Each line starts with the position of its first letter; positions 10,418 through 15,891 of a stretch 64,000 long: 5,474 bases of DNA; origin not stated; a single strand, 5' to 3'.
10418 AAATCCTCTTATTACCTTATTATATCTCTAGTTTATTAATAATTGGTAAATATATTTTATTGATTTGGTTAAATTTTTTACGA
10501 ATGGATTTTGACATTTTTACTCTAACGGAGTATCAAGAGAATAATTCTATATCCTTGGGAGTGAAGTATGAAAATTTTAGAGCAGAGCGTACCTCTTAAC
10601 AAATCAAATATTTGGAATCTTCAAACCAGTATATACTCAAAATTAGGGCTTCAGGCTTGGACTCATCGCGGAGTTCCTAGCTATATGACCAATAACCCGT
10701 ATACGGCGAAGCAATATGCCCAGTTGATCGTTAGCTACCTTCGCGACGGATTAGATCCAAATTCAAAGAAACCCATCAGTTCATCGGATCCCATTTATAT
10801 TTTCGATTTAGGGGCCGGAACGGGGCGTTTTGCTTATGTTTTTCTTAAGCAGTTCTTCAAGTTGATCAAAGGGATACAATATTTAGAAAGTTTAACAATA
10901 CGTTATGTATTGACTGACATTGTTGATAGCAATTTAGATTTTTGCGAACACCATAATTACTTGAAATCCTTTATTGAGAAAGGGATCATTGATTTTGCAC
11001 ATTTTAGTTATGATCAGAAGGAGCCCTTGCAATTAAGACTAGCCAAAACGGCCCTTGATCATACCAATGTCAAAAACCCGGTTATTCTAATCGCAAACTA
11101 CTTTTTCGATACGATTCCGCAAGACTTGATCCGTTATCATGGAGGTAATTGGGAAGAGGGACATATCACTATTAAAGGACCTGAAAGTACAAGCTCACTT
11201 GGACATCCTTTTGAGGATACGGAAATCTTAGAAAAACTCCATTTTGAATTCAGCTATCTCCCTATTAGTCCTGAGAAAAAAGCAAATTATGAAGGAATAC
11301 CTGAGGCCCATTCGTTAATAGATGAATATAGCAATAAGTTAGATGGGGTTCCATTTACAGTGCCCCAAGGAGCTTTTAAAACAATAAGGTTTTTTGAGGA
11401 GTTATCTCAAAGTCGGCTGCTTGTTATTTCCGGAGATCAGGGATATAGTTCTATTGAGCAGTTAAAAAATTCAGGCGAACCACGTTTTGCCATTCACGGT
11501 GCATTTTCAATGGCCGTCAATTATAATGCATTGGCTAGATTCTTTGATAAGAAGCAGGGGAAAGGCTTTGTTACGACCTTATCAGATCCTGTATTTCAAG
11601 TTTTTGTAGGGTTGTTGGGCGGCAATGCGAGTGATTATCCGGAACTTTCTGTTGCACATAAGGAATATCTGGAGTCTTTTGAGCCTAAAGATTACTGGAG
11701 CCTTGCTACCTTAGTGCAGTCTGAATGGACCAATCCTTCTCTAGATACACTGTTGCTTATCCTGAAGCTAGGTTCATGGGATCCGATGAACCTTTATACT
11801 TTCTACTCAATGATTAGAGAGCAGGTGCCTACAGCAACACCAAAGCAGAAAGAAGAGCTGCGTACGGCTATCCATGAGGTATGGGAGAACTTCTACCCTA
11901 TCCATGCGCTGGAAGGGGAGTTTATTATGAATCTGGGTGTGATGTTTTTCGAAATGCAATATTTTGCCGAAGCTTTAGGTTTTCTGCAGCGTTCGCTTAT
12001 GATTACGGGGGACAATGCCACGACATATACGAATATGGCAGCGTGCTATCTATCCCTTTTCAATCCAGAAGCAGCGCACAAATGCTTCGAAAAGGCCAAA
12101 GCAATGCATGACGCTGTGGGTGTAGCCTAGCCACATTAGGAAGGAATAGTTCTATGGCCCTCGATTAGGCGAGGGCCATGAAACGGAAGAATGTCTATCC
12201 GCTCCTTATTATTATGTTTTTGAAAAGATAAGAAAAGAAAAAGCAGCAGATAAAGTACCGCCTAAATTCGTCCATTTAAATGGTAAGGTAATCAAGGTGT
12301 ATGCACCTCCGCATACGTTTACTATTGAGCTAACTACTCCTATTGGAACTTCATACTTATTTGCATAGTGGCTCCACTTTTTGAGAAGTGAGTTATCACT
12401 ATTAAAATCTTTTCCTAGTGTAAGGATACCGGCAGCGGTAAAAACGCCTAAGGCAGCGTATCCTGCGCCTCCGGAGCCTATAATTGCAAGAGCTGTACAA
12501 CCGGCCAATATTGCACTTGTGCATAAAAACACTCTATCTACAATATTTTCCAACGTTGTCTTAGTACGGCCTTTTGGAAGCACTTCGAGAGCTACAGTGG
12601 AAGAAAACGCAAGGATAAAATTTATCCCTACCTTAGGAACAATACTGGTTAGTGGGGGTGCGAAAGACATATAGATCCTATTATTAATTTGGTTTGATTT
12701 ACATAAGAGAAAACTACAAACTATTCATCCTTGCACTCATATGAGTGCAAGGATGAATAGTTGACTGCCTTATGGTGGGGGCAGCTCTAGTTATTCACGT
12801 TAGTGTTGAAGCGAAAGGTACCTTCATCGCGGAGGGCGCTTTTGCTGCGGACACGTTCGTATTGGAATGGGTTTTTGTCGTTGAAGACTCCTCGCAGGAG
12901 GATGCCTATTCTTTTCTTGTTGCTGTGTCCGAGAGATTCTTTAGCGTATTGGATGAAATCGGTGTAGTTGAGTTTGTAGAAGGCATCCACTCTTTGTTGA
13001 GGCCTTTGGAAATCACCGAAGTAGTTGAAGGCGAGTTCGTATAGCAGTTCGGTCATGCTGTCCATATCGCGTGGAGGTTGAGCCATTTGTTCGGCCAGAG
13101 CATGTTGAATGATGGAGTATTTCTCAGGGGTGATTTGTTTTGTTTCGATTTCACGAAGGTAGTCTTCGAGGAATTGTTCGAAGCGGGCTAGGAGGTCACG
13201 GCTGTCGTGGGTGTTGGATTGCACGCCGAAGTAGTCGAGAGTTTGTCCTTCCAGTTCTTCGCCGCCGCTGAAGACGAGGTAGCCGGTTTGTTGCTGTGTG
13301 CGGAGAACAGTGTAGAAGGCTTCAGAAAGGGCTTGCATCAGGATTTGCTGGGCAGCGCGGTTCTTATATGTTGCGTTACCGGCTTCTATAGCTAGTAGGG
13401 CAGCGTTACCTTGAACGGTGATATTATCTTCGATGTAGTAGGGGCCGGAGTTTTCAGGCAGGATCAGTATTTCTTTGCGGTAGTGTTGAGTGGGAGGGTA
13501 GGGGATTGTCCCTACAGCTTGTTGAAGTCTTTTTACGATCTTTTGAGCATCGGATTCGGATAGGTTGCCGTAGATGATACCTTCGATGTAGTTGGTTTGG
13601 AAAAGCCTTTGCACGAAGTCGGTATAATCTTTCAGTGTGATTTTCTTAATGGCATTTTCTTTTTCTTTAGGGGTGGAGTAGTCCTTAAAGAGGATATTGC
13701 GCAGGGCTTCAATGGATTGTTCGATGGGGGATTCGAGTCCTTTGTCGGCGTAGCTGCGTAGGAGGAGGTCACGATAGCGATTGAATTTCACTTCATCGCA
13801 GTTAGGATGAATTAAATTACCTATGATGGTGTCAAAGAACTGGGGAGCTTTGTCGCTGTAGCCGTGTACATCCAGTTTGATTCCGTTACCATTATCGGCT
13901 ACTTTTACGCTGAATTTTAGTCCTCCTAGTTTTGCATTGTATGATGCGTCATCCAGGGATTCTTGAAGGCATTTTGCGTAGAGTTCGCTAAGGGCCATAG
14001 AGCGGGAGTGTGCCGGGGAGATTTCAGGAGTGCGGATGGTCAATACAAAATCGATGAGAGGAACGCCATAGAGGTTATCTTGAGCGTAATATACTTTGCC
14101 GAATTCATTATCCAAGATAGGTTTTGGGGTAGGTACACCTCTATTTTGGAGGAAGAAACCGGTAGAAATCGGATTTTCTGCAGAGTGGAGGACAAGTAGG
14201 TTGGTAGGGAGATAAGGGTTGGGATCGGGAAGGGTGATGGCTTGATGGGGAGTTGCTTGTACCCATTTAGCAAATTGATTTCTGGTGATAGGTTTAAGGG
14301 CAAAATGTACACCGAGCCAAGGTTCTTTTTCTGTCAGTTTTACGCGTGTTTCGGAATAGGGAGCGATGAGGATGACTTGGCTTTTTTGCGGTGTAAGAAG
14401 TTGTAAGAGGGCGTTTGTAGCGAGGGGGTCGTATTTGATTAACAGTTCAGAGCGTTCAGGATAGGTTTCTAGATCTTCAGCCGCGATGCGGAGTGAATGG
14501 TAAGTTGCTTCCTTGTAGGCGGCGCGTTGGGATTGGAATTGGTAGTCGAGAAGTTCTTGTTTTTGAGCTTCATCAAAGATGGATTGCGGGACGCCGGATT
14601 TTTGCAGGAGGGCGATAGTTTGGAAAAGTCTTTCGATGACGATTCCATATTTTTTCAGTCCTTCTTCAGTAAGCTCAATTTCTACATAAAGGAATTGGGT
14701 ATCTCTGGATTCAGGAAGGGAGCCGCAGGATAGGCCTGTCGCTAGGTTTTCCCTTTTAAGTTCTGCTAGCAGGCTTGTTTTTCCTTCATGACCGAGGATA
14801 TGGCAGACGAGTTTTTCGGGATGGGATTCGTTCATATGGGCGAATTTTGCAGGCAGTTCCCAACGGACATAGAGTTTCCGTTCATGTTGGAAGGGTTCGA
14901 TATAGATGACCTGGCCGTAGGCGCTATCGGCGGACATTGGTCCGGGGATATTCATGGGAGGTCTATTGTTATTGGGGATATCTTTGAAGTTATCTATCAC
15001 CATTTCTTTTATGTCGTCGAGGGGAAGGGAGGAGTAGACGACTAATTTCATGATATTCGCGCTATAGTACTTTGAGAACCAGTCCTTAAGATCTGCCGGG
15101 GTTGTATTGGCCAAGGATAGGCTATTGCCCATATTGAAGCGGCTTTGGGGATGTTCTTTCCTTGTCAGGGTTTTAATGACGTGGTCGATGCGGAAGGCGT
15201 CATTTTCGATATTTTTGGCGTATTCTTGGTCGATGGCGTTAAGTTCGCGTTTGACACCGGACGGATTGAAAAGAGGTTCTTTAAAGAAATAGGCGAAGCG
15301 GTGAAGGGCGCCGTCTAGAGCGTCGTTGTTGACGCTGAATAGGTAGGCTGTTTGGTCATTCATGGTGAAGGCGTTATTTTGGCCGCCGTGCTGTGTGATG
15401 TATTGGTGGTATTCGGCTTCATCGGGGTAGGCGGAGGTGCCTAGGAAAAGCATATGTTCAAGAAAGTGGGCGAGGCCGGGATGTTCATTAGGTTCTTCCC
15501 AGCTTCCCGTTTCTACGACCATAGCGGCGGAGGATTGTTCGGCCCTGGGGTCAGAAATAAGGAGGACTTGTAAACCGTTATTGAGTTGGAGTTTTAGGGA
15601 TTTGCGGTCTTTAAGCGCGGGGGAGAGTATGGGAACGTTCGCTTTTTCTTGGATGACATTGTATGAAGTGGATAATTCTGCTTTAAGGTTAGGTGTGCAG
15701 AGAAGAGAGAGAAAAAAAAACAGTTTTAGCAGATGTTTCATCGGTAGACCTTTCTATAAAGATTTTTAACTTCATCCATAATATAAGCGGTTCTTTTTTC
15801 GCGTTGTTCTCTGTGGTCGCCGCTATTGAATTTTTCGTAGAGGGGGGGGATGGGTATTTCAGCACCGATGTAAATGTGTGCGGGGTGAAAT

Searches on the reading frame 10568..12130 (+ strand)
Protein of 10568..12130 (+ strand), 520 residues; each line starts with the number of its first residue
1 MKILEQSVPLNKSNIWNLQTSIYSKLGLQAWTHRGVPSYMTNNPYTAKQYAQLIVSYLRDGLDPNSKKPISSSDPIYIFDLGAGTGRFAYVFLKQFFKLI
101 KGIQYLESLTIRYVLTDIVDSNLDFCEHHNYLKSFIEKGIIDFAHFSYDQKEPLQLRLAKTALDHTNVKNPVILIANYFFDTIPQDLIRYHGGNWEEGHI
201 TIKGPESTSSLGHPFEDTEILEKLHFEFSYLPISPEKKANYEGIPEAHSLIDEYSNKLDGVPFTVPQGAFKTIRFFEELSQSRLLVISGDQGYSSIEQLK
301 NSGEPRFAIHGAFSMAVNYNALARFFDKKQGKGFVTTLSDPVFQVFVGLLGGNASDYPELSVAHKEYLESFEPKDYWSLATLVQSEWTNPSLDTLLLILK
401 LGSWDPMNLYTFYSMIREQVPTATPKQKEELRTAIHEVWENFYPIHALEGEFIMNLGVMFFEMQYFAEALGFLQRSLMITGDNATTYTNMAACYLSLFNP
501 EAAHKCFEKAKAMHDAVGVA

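Call 56: search_protein_families(library=pfam, proteins=[window:10568-12130:+], max_evalue=0.001)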
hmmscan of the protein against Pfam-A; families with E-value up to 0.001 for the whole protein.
window:10568-12130:+ (520 aa): 5 families
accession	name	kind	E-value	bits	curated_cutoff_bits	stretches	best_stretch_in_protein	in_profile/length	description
PF02636.23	Methyltransf_28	-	1.8e-07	31.4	23.3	1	75-259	19-180/249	Putative S-adenosyl-L-methionine-dependent methyltransferase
PF07719.23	TPR_2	-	2.2e-06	27.8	27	0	485-511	2-28/34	Tetratricopeptide repeat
PF00515.34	TPR_1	-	1.1e-05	25.5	27.8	0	484-510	1-27/34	Tetratricopeptide repeat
PF13424.12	TPR_12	-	1.6e-05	25.4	30.1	1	455-513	8-74/77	Tetratricopeptide repeat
PF13374.12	TPR_10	-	3.8e-05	24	27.5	0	484-514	2-32/42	Tetratricopeptide repeat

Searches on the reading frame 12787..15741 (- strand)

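Call 87: search_protein_families(library=pfam, proteins=[window:12787-15741:-], max_evalue=0.00001)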
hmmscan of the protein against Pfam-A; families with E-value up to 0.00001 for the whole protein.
window:12787-15741:- (984 aa): 4 families
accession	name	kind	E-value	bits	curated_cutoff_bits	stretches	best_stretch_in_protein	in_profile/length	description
PF16187.10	Peptidase_M16_M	-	3.5e-51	174.4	29.7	1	400-696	1-283/284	Middle or third domain of peptidase_M16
PF05193.26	Peptidase_M16_C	-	3.9e-46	157.6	23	2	214-395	3-180/181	Peptidase M16 inactive domain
PF00675.25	Peptidase_M16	-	7e-37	127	22.3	1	59-192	2-145/149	Insulinase (Peptidase family M16)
PF22456.1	PqqF-like_C_4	-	8.3e-18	64.8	27.5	1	801-897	2-96/100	PQQ synthase PqqF-like, C-terminal lobe domain 4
